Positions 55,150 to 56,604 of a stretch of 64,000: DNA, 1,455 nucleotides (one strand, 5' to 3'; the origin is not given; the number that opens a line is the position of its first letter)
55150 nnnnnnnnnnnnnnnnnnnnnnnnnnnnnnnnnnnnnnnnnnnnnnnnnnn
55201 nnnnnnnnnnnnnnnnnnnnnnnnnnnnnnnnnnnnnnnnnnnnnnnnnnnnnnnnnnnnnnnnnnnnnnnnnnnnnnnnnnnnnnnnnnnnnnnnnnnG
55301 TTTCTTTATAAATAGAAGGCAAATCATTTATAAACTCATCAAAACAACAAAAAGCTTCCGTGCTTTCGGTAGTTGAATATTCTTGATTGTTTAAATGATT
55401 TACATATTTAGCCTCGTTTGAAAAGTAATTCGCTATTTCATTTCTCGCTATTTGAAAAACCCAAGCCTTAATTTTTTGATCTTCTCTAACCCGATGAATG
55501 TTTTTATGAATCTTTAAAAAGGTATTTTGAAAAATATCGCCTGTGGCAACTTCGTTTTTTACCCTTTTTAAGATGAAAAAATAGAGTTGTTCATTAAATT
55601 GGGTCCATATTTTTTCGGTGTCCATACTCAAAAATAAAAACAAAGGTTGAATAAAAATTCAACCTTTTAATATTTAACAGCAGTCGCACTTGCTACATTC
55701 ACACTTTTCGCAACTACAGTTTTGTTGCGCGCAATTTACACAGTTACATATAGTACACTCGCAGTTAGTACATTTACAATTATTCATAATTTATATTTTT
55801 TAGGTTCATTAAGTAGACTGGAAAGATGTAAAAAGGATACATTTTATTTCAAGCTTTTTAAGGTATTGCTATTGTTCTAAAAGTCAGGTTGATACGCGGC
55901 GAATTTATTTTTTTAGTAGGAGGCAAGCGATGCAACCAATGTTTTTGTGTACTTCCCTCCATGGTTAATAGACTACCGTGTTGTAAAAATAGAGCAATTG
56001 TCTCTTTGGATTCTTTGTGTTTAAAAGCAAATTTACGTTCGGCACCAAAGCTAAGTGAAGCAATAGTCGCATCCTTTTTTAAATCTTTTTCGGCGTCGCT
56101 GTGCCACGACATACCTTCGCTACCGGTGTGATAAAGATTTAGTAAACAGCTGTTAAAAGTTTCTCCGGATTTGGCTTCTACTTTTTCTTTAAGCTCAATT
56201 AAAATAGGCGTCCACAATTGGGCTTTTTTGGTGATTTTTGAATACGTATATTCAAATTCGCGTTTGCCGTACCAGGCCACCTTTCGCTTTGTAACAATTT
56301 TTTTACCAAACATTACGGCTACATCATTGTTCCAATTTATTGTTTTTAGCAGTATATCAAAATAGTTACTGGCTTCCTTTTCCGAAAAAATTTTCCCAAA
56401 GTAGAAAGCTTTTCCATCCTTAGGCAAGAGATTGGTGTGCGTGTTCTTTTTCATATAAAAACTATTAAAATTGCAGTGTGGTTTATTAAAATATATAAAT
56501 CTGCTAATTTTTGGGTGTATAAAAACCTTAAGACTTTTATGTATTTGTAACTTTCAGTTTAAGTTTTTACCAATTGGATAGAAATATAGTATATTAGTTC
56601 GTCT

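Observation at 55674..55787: Hidden 37-codon gene for an extremely cysteine-rich, metallothionein-like peptide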

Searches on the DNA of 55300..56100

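Call 34: search_rna_families(source=window, start=55300, end=56100, threshold=evalue, max_evalue=10)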
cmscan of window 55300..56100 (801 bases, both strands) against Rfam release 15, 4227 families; matches with E-value up to 10: 13.
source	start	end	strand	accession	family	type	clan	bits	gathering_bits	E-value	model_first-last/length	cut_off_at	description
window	55593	55747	-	RF01775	RsaOG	Gene; sRNA;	-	21.2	50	1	1-147/147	no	RNA S.aureus Orsay G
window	55631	55726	+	RF01808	MicX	Gene; sRNA;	-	20.2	75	0.049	1-194/194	no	MicX Vibrio cholerae sRNA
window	55633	55687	-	RF02056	STnc390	Gene; sRNA;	-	19.5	50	0.19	1-60/60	no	Salmonella sRNA STnc390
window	55634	55758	-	RF04182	GibS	Gene; sRNA;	-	19.2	115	4.7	1-142/142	no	GibS sRNA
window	55986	56063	-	RF02396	sau-5949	Gene; sRNA;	-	18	56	5.8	1-59/59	no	Staphylococcus sRNA sau-5949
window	55432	55490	-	RF00323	snoR79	Gene; snRNA; snoRNA; CD-box;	-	16.5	80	2.7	1-65/65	no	Small nucleolar RNA R79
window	55559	55614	-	RF02929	algC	Cis-reg;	-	14.7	33.8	8.1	1-52/52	no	algC RNA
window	55594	55667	-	RF02527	SSRC38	Gene; sRNA;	-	14.3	80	9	1-166/166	no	Streptococcus sRNA SSRC38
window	55605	55680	-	RF01765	srg1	Gene;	-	13.5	70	1.4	367-446/557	no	srg1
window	55583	55654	+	RF02248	Six3os1_3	Gene; lncRNA;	-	12.8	40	1.3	1-75/75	no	Six3os1 conserved region 3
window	55549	55594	+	RF02060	STnc410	Gene; sRNA;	-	12.1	50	7.5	1-158/158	no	Enterobacterial sRNA STnc410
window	55300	55403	+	RF00441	snoZ242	Gene; snRNA; snoRNA; CD-box;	-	10.2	90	9.2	75-198/198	5'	Small nucleolar RNA Z242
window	55308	55374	+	RF01675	CrcZ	Gene; sRNA;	-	8.3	95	9.9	1-398/398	no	Pseudomonas sRNA CrcZ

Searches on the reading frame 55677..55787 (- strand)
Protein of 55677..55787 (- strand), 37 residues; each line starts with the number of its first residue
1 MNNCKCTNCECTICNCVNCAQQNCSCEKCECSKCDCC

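Call 3: search_protein_families(library=pfam, proteins=[window:55677-55787:-], max_evalue=1)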
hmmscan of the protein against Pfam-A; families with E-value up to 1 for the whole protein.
seq(37 aa): 0 families

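Call 4: search_protein_families(library=ncbifam, proteins=[window:55677-55787:-], max_evalue=1)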
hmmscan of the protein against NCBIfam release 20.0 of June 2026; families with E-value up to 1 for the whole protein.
seq(37 aa): 0 families

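Call 30: search_protein_representatives(protein=window:55677-55787:-)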
Query: 37 residues. Proteins with E-value up to 0.001 (for the whole library): 0; up to 1e-10: 0; up to 1e-30: 0. The best 0 are listed.

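Call 31: list_cluster_members(proteins=[window:55677-55787:-, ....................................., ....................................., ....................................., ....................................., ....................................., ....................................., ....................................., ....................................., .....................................])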
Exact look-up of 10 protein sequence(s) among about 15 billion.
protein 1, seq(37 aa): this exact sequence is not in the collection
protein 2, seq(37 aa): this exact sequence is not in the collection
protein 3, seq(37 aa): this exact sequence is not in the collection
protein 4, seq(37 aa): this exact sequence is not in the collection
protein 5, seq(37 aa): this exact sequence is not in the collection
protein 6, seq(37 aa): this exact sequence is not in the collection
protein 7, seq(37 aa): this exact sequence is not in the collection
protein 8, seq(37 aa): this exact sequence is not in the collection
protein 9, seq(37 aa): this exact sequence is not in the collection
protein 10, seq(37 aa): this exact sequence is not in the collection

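Call 51: search_solved_structures(query=A3, max_evalue=10, show_alignments=3)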
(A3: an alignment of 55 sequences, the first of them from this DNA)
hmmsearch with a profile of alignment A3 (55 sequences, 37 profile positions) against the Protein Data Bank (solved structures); distinct sequences matched with E-value up to 10: 2.
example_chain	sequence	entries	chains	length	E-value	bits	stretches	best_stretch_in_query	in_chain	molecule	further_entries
2xt2_A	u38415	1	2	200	3.4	11.1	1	7-35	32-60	MCBG-LIKE PROTEIN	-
2xt4_A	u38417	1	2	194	3.5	11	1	7-35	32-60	MCBG-LIKE PROTEIN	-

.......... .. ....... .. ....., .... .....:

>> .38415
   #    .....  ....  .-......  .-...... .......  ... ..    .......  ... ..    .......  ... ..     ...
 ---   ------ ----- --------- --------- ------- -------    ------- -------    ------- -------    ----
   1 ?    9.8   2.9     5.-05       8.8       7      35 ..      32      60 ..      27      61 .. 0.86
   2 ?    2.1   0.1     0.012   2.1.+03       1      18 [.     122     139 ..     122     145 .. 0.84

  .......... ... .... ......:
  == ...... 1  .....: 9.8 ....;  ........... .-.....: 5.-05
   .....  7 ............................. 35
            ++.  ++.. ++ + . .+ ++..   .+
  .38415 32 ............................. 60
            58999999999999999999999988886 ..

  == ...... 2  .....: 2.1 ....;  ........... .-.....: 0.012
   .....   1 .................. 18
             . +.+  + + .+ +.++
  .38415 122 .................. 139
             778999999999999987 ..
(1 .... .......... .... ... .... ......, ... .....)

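Call 52: search_protein_families(library=pfam, alignment_id=A3, max_evalue=10)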
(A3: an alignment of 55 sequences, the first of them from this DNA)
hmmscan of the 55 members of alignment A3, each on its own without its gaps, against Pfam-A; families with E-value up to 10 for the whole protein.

A. member 1, seq(37 aa): 0 families

B. families by the number of members that match (of 55 scanned): 1 family
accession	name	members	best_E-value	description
PF02066.20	Metallothio_11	1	2.6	Metallothionein family 11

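Call 61: predict_structure(protein=window:55677-55787:-)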
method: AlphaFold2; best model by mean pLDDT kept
length: 37 residues; sequences in the alignment: 1
mean_pLDDT: 60.8   pTM: 0.23
mean pLDDT of the five models: 60.8, 55.3, 50.0, 49.1, 48.1
residues with pLDDT >= 90: 0; 70-90: 4; 50-70: 30; < 50: 3
segments of 3 or more residues with pLDDT < 50: 1-3
pLDDT, mean of each block of 10 residues (from residue 1): 55 62 64 63
secondary structure, 60 per line:
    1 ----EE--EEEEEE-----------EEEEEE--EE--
elements in order: E9-14 E26-31

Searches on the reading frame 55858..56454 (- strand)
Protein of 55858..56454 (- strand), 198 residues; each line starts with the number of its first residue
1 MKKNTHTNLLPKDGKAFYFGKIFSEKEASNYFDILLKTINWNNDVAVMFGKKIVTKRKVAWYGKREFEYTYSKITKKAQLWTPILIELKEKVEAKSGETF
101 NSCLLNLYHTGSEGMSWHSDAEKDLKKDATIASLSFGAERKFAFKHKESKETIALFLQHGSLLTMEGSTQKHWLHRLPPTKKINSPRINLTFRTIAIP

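Call 3: search_protein_families(library=pfam, proteins=[window:55858-56454:-], max_evalue=1)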
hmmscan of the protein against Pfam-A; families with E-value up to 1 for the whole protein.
window:55858-56454:- (198 aa): 1 family
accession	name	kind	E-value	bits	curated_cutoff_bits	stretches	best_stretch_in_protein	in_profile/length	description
PF13532.12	2OG-FeII_Oxy_2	-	5.2e-37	128.4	31.2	1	18-193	4-194/194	2OG-Fe(II) oxygenase superfamily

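Call 4: search_protein_families(library=ncbifam, proteins=[window:55858-56454:-], max_evalue=1)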
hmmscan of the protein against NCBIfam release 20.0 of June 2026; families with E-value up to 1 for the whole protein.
window:55858-56454:- (198 aa): 3 families
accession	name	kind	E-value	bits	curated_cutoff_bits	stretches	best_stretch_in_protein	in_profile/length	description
NF011930.0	PRK15401.1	equivalog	7.9e-09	35.3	267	1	60-195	69-213/214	DNA oxidative demethylase AlkB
TIGR00568.1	alkb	equivalog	1.9e-08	34.4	231.05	1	55-172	46-169/173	alkylated DNA repair protein AlkB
NF011892.0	PRK15365.1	equivalog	0.04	14.2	176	1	55-129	3-80/108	type III secretion system chaperone SseA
